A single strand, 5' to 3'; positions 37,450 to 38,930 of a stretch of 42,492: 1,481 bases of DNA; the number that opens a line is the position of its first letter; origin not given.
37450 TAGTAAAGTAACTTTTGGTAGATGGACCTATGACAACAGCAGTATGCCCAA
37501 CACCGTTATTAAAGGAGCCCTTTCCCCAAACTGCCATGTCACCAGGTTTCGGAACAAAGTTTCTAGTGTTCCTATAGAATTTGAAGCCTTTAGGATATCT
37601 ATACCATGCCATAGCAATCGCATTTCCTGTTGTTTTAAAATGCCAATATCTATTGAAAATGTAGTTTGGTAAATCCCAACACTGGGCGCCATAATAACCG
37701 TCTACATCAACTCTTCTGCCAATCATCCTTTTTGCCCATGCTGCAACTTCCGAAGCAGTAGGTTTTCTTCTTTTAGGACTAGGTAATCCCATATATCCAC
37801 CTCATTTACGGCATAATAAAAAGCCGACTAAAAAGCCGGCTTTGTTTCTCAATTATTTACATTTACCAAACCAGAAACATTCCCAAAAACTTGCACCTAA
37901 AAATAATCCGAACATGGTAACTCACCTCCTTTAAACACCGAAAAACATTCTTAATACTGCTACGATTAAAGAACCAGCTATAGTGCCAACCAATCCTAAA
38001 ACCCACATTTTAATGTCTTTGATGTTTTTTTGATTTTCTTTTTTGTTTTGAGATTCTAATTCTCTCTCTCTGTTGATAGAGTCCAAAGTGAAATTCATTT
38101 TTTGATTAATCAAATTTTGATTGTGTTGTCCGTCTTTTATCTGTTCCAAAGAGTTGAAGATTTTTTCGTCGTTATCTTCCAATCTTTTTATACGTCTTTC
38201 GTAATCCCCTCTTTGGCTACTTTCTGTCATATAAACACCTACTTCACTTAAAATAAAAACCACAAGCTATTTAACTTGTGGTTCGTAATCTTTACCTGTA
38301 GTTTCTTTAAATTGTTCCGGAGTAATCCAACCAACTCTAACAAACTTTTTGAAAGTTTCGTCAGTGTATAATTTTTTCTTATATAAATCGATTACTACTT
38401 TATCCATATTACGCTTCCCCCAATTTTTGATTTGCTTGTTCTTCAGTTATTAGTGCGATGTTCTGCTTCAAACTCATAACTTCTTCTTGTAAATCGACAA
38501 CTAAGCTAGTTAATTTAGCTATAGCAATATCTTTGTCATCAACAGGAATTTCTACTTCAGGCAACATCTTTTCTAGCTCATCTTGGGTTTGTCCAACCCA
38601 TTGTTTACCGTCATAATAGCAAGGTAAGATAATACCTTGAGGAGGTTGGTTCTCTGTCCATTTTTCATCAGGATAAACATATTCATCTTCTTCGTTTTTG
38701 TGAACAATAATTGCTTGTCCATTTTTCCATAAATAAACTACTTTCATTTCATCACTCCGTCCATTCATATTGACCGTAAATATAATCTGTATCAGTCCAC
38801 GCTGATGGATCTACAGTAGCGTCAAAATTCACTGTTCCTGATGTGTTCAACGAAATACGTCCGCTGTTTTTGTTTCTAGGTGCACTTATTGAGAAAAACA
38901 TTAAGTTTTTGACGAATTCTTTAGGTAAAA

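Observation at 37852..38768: PBSX-like late module (XkdW-like, XkdX, XhlA-like) followed by a 20-aa aromatic peptide gene, separated from the actual holin-endolysin cassette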

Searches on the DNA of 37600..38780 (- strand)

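Call 3: search_dna_similar(query=window:37780-38780:-, collection=phages, mode=near, max_rows=30)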
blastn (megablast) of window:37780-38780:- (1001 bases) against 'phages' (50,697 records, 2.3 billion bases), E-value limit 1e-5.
Records with a match: 28; places in all: 28; records where one place covers at least 80% of the query: 23.
Best place of each record, by identity: >=99% 14; 95-99% 9; 90-95% 3; 80-90% 2.
By first word of the organism name: Staphylococcus 27; Xanthomonas 1.
By host as written in the record: Staphylococcus epidermidis 13; Staphylococcus epidermidis NCC 100655 3; Staphylococcus epidermidis LM1680 2; Staphylococcus epidermidis IME1348 2; HER 414 2; Staphylococcus epidermidis 414 1; Staphylococcus epidermidis S414 1; Staphylococcus epidermidis 1457 (SeCI_SE48+) 1; and 3 more.
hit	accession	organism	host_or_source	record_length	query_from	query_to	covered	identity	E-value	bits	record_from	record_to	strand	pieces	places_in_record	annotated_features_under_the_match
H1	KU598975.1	Staphylococcus phage CNPx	Staphylococcus epidermidis LM1680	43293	1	1001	100%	99.9%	0e+0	1844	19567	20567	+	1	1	hypothetical protein (x4) | bifunctional autolysin Atl/N-acetylmuramoyl-L-alanine ...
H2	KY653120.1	Staphylococcus phage IME1348_01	Staphylococcus epidermidis IME1348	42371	1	1001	100%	99.9%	0e+0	1844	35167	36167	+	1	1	hypothetical protein (x4) | N-acetylmuramoyl-L-alanine amidase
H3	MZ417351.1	Staphylococcus phage PG-2021_90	Staphylococcus epidermidis NCC 100655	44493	1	1001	100%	99.9%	0e+0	1844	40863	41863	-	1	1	record has no annotation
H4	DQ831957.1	Staphylococcus phage CNPH82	HER 414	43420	1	1001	100%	99.9%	0e+0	1844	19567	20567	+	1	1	conserved phage protein (x2) | hypothetical protein (x2) | amidase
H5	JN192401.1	Staphylococcus phage vB_SepiS-phiIPLA7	Staphylococcus epidermidis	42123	1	1001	100%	99.9%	0e+0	1844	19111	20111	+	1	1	hypothetical protein (x3) | amidase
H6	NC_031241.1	Staphylococcus phage CNPx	Staphylococcus epidermidis LM1680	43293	1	1001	100%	99.9%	0e+0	1844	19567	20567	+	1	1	tail fiber protein | DUF2951 family protein | XkdX family protein | minor tail protein | tail associated cell-wall hydrolase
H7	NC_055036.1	Staphylococcus phage IME1348_01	Staphylococcus epidermidis IME1348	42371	1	1001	100%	99.9%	0e+0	1844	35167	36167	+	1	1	tail fiber protein | DUF2951 family protein | XkdX family protein | minor tail protein | tail associated cell-wall hydrolase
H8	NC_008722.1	Staphylococcus phage CNPH82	Staphylococcus epidermidis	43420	1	1001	100%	99.9%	0e+0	1844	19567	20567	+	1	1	tail fiber protein | DUF2951 family protein | XkdX family protein | minor tail protein | tail associated cell-wall hydrolase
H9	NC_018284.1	Staphylococcus phage vB_SepiS-phiIPLA7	Staphylococcus epidermidis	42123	1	1001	100%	99.9%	0e+0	1844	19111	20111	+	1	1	tail fiber protein | hypothetical protein | minor tail protein | tail associated cell-wall hydrolase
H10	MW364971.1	Staphylococcus virus vB_SepS_27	Staphylococcus epidermidis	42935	1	1001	100%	99.9%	0e+0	1844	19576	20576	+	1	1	tail fiber assembly protein | holin regulator | putative tail chaperone | lower tail fiber protein | cell wall hydrolase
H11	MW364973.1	Staphylococcus phage vB_SepS_456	Staphylococcus epidermidis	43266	1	1001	100%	99.9%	0e+0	1844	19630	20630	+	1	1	tail fiber assembly protein | holin regulator | putative tail chaperone | lower tail fiber protein | cell wall hydrolase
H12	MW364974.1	Staphylococcus virus vB_SepS_459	Staphylococcus epidermidis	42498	1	1001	100%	99.9%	0e+0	1844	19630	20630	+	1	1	tail fiber assembly protein | holin regulator | putative tail chaperone | lower tail fiber protein | cell wall hydrolase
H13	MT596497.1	Staphylococcus phage 456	Staphylococcus epidermidis 414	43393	1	1001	100%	99.8%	0e+0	1838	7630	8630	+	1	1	hypothetical protein (x5)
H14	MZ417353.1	Staphylococcus phage PG-2021_93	Staphylococcus epidermidis S414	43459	1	1001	100%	99.0%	0e+0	1794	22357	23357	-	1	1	record has no annotation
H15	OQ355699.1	Staphylococcus phage vB_SepS_BE20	Staphylococcus epidermidis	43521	1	1001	100%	98.9%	0e+0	1788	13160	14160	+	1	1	tail fiber protein | hypothetical protein (x2) | minor tail protein | tail associated cell-wall hydrolase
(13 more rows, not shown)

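Call 5: get_annotated_region(hit=H13, flank=3500)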
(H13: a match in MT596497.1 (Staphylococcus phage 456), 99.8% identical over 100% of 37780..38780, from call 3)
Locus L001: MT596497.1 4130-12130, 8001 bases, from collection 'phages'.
description: Staphylococcus virus 456, complete genome.
organism: Staphylococcus phage 456 (NCBI taxid 2750283)
taxonomy: Viruses; Duplodnaviria; Heunggongvirae; Uroviricota; Caudoviricetes; Rockefellervirus; Rockefellervirus CNPH82
host: Staphylococcus epidermidis 414; source: -; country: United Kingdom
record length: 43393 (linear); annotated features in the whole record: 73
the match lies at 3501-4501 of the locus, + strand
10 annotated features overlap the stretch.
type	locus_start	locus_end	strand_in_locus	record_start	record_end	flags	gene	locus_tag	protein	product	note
CDS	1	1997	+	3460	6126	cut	-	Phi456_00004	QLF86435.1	pre-neck appendage protein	-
CDS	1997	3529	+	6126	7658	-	-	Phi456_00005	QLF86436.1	hypothetical protein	-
CDS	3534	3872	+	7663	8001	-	-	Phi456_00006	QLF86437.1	hypothetical protein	-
CDS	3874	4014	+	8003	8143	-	-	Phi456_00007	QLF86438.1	hypothetical protein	-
CDS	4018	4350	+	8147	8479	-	-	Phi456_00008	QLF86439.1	hypothetical protein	-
CDS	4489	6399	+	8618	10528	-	-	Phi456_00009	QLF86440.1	hypothetical protein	-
CDS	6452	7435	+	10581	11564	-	-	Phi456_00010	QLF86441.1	hypothetical protein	-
CDS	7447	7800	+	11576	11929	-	-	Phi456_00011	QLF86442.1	hypothetical protein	-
CDS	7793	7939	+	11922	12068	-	-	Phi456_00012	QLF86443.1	hypothetical protein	-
CDS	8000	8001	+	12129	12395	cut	-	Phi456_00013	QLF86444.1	hypothetical protein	-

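Call 6: get_annotated_region(hit=H12, flank=6000)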
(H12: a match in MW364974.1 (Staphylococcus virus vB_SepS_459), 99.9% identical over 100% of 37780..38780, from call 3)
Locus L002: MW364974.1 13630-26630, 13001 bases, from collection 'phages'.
description: Staphylococcus virus vB_SepS_459, complete genome.
organism: Staphylococcus virus vB_SepS_459 (NCBI taxid 2797319)
taxonomy: Viruses; Duplodnaviria; Heunggongvirae; Uroviricota; Caudoviricetes; Rockefellervirus
host: Staphylococcus epidermidis; source: induced prophage; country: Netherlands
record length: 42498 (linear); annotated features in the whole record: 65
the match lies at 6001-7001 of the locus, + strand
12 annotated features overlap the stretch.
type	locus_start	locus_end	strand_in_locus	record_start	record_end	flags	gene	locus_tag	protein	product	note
CDS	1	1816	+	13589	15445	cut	-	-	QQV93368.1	tail-associated lysin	gp459_18; tail-associated lysin Tal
CDS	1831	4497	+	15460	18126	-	-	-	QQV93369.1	receptor-binding protein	gp459_19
CDS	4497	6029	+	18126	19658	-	-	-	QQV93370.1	lower tail fiber protein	gp459_20; lower tail fiber protein FibL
CDS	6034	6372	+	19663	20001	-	-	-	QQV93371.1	tail fiber assembly protein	gp459_21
CDS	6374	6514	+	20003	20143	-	-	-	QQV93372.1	putative tail chaperone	gp459_22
CDS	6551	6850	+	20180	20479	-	-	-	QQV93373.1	holin regulator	gp459_23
CDS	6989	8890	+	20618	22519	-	-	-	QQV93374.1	cell wall hydrolase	gp459_24; cell wall hydrolase Hyd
CDS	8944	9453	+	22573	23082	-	-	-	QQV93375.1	upper tail fiber protein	gp459_25; upper tail fiber protein FibU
CDS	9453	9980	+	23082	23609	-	-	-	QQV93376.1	hypothetical protein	gp459_26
CDS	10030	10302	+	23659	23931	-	-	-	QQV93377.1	holin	gp459_27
CDS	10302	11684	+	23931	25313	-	-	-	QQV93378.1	N-acetylmuramoyl-L-alanine amidase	gp459_28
CDS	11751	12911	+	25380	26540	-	-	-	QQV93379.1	endonuclease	gp459_29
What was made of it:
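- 38752..40284 (-): Lower tail fibre (FibL, BppU_N domain). It is the last large structural gene before the small-gene module. Annotated FibL in MW364974 (call 6).
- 35897..37792 (-): Tail-associated cell-wall hydrolase (CHAP plus glucosaminidase), the gene downstream of the cassette in this phage. Annotated Hyd in MW364974 (call 6).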

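Call 7: get_annotated_region(hit=H4, flank=1500)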
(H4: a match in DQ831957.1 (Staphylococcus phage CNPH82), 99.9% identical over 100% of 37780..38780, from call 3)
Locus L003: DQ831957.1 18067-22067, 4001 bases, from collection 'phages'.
description: Staphylococcus phage CNPH82, complete genome.
organism: Staphylococcus phage CNPH82 (NCBI taxid 2913976)
taxonomy: Viruses; Duplodnaviria; Heunggongvirae; Uroviricota; Caudoviricetes; Rockefellervirus; Rockefellervirus CNPH82
host: HER 414; source: -; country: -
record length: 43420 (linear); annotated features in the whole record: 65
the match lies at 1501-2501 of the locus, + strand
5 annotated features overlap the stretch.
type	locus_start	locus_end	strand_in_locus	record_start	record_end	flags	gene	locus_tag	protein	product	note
CDS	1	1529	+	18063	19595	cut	-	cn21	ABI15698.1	conserved phage protein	-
CDS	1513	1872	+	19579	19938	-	-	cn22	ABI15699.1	conserved phage protein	-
CDS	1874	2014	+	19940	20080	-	-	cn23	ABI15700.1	hypothetical protein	-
CDS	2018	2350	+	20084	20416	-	-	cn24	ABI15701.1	hypothetical protein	-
CDS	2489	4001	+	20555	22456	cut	-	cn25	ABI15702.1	amidase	-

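Call 10: search_dna_similar(query=window:37793-37990:-, collection=phages, mode=distant, max_rows=60, max_evalue=0.01)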
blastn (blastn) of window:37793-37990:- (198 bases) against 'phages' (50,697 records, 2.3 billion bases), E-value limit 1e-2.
Records with a match: 359; places in all: 361; records where one place covers at least 80% of the query: 162.
Best place of each record, by identity: >=99% 14; 95-99% 5; 90-95% 6; 80-90% 7; 60-80% 327.
By first word of the organism name: Staphylococcus 351; Mammaliicoccus 6; Dubowvirus 1; Xanthomonas 1.
By host as written in the record: Staphylococcus aureus 135; - 39; Staphylococcus epidermidis 13; Staphylococcus sp. 8; Staphylococcus aureus RN4220 7; Staphylococcus aureus subsp. aureus RN4220 6; Staphylococcus aureus strain 8325 4; Staphylococcus epidermidis NCC 100655 3; and 110 more.
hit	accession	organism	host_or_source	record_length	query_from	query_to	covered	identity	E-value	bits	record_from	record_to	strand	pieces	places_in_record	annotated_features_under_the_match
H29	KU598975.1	Staphylococcus phage CNPx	Staphylococcus epidermidis LM1680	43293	1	198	100%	99.5%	2e-95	353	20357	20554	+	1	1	hypothetical protein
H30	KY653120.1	Staphylococcus phage IME1348_01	Staphylococcus epidermidis IME1348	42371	1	198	100%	99.5%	2e-95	353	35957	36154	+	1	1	hypothetical protein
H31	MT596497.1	Staphylococcus phage 456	Staphylococcus epidermidis 414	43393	1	198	100%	99.5%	2e-95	353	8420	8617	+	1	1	hypothetical protein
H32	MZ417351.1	Staphylococcus phage PG-2021_90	Staphylococcus epidermidis NCC 100655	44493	1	198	100%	99.5%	2e-95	353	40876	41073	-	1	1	record has no annotation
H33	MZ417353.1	Staphylococcus phage PG-2021_93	Staphylococcus epidermidis S414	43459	1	198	100%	99.5%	2e-95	353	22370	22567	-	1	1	record has no annotation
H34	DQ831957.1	Staphylococcus phage CNPH82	HER 414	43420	1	198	100%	99.5%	2e-95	353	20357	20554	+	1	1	hypothetical protein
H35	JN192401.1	Staphylococcus phage vB_SepiS-phiIPLA7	Staphylococcus epidermidis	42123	1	198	100%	99.5%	2e-95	353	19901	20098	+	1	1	hypothetical protein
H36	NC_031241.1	Staphylococcus phage CNPx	Staphylococcus epidermidis LM1680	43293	1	198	100%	99.5%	2e-95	353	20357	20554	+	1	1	DUF2951 family protein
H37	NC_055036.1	Staphylococcus phage IME1348_01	Staphylococcus epidermidis IME1348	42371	1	198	100%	99.5%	2e-95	353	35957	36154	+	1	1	DUF2951 family protein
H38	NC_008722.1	Staphylococcus phage CNPH82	Staphylococcus epidermidis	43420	1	198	100%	99.5%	2e-95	353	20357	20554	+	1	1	DUF2951 family protein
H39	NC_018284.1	Staphylococcus phage vB_SepiS-phiIPLA7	Staphylococcus epidermidis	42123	1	198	100%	99.5%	2e-95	353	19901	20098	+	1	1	hypothetical protein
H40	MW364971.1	Staphylococcus virus vB_SepS_27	Staphylococcus epidermidis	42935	1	198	100%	99.5%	2e-95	353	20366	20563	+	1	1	holin regulator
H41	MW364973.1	Staphylococcus phage vB_SepS_456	Staphylococcus epidermidis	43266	1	198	100%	99.5%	2e-95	353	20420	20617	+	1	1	holin regulator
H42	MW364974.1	Staphylococcus virus vB_SepS_459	Staphylococcus epidermidis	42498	1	198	100%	99.5%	2e-95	353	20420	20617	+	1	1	holin regulator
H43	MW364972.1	Staphylococcus virus vB_SepS_48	Staphylococcus epidermidis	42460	1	198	100%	95.5%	7e-83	312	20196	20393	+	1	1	holin regulator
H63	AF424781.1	Staphylococcus phage phi 11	Staphylococcus aureus strain 8325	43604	26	197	87%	72.5%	5e-15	87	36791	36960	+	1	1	phi SLT orf 99-like protein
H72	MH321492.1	Staphylococcus phage Lorac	Staphylococcus aureus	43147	26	197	87%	71.4%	2e-13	81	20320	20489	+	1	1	membrane protein | terminator | ribosome_binding_site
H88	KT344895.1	Staphylococcus phage phiJB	Staphylococcus aureus Jevons B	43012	26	197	87%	71.2%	6e-14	83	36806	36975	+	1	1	hypothetical protein (x2) | terminator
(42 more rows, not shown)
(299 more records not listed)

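Call 12: get_annotated_region(hit=H88, flank=600)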
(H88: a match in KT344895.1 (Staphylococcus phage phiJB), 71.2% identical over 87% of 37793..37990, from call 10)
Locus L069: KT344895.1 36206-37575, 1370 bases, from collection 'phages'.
description: Staphylococcus phage phiJB, complete genome.
organism: Staphylococcus phage phiJB (NCBI taxid 1698421)
taxonomy: Viruses; Duplodnaviria; Heunggongvirae; Uroviricota; Caudoviricetes; Azeredovirinae; Phietavirus; Phietavirus JB
host: Staphylococcus aureus Jevons B; source: -; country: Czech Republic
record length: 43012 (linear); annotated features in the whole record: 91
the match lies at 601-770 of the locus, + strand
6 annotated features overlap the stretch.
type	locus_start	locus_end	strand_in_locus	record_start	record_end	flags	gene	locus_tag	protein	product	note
CDS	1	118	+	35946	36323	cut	-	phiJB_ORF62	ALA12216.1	hypothetical protein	contains DUF2977 domain (pfam11192)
CDS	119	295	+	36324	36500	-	-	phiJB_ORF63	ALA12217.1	hypothetical protein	phage uncharacterized XkdX protein (pfam09693)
CDS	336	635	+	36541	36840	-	-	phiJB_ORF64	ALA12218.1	hypothetical protein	contains DUF2951 domain (pfam11166) and the putative transmembrane region (amino acids 76-98)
CDS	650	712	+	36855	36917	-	-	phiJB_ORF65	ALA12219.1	hypothetical protein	-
regulatory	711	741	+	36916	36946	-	-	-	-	terminator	putative terminator T4R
CDS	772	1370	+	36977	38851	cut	lys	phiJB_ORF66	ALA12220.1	cell wall hydrolase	contains N-terminal CHAP domain (pfam05257) and C-terminal glucosaminidase domain (pfam01832)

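Call 13: get_annotated_region(hit=H72, flank=600)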
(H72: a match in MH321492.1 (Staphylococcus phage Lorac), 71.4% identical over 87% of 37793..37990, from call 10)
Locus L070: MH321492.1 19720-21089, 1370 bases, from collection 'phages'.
description: Staphylococcus phage Lorac, complete genome.
organism: Staphylococcus phage Lorac (NCBI taxid 2234038)
taxonomy: Viruses; Duplodnaviria; Heunggongvirae; Uroviricota; Caudoviricetes; Azeredovirinae; Dubowvirus
host: Staphylococcus aureus; source: wastewater treatment plant; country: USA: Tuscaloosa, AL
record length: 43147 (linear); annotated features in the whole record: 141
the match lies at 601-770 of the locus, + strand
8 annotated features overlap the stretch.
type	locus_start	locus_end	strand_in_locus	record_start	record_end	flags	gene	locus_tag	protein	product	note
CDS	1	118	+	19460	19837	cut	-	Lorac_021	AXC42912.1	hypothetical protein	-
regulatory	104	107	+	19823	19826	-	-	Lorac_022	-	ribosome_binding_site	Lorac_022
CDS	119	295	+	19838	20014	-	-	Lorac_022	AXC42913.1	hypothetical protein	-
regulatory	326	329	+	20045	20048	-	-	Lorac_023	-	ribosome_binding_site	Lorac_023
CDS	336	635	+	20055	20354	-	-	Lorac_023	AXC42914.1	membrane protein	-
regulatory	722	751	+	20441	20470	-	-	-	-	terminator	-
regulatory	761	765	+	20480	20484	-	-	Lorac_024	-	ribosome_binding_site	Lorac_024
CDS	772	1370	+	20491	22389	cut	-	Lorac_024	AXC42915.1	tail-associated cell wall hydrolase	-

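Call 14: get_annotated_region(hit=H63, flank=600)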
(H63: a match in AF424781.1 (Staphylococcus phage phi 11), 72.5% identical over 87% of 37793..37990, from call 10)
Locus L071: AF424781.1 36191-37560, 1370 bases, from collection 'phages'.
description: Staphylococcus phage phi 11, complete genome.
organism: Staphylococcus phage phi 11 (NCBI taxid 2681609)
taxonomy: Viruses; Duplodnaviria; Heunggongvirae; Uroviricota; Caudoviricetes; Azeredovirinae; Dubowvirus; Dubowvirus dv11
host: Staphylococcus aureus strain 8325; source: -; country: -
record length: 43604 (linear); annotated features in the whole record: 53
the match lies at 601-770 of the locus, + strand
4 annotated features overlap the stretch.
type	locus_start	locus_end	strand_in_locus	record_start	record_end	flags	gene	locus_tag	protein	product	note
CDS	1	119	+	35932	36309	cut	-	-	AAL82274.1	phi105 orf 44-like protein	-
CDS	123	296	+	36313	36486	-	-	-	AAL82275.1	phi ETA orf 58-like protein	-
CDS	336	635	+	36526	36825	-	-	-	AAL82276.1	phi SLT orf 99-like protein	-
CDS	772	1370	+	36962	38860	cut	-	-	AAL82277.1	cell wall hydrolase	similar to phiETA orf 42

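Call 60: search_rna_families(source=window, start=37600, end=38400, threshold=evalue, max_evalue=1)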
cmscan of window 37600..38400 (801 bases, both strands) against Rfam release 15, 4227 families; matches with E-value up to 1: 2.
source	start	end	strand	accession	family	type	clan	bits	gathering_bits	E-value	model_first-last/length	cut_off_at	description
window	37810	37925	-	RF02053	STnc430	Gene; sRNA;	-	21.9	47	0.66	1-162/162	no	Enterobacterial sRNA STnc430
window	37815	37874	-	RF00513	Trp_leader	Cis-reg; leader;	-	20.8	41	0.15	1-100/100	no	Tryptophan operon leader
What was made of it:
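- On Leader-peptide transcription attenuator: The Rfam Trp_leader hit scores 20.8 bits against a threshold of 41 (call 60).
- No Rfam family reaches threshold (call 60). There is a sub-threshold Rfam Trp_leader hit at E=0.15 (call 60).
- Tried and rejected: Rfam gave only sub-threshold hits (call 60).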

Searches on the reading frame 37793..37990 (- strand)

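Call 38: search_protein_families(library=pfam, proteins=[L071:336-635:+], max_evalue=0.1)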
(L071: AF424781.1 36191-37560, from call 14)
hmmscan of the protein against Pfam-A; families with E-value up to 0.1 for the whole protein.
L071:336-635:+ (99 aa): 9 families
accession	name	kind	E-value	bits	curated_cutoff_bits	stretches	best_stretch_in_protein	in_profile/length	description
PF11166.13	DUF2951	-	3.2e-53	178.4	26.7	1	2-99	1-98/98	Protein of unknown function (DUF2951)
PF10779.14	XhlA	-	0.00083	19.9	34.7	1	31-92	2-66/67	Haemolysin XhlA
PF07666.16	MpPF26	-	0.0047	17.4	37.2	1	56-90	32-68/75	M penetrans paralogue family 26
PF21954.1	TUNAR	-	0.015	15.6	27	1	58-91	9-40/48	TUNAR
PF05816.16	TelA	-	0.022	14.3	30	1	16-78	80-139/332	Toxic anion resistance protein (TelA)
PF15278.12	Sec3_C_2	-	0.041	14.7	27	1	37-89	14-66/86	Sec3 exocyst complex subunit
PF20990.2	DUF2207_C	-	0.056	13.6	33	1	24-95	90-157/247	Predicted membrane protein (DUF2207) C-terminal domain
PF11934.14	DUF3452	-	0.063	13.4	26.3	1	12-69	32-88/135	Domain of unknown function (DUF3452)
PF24715.1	YxiF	-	0.069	13.6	25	1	17-75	5-64/140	YxiF protein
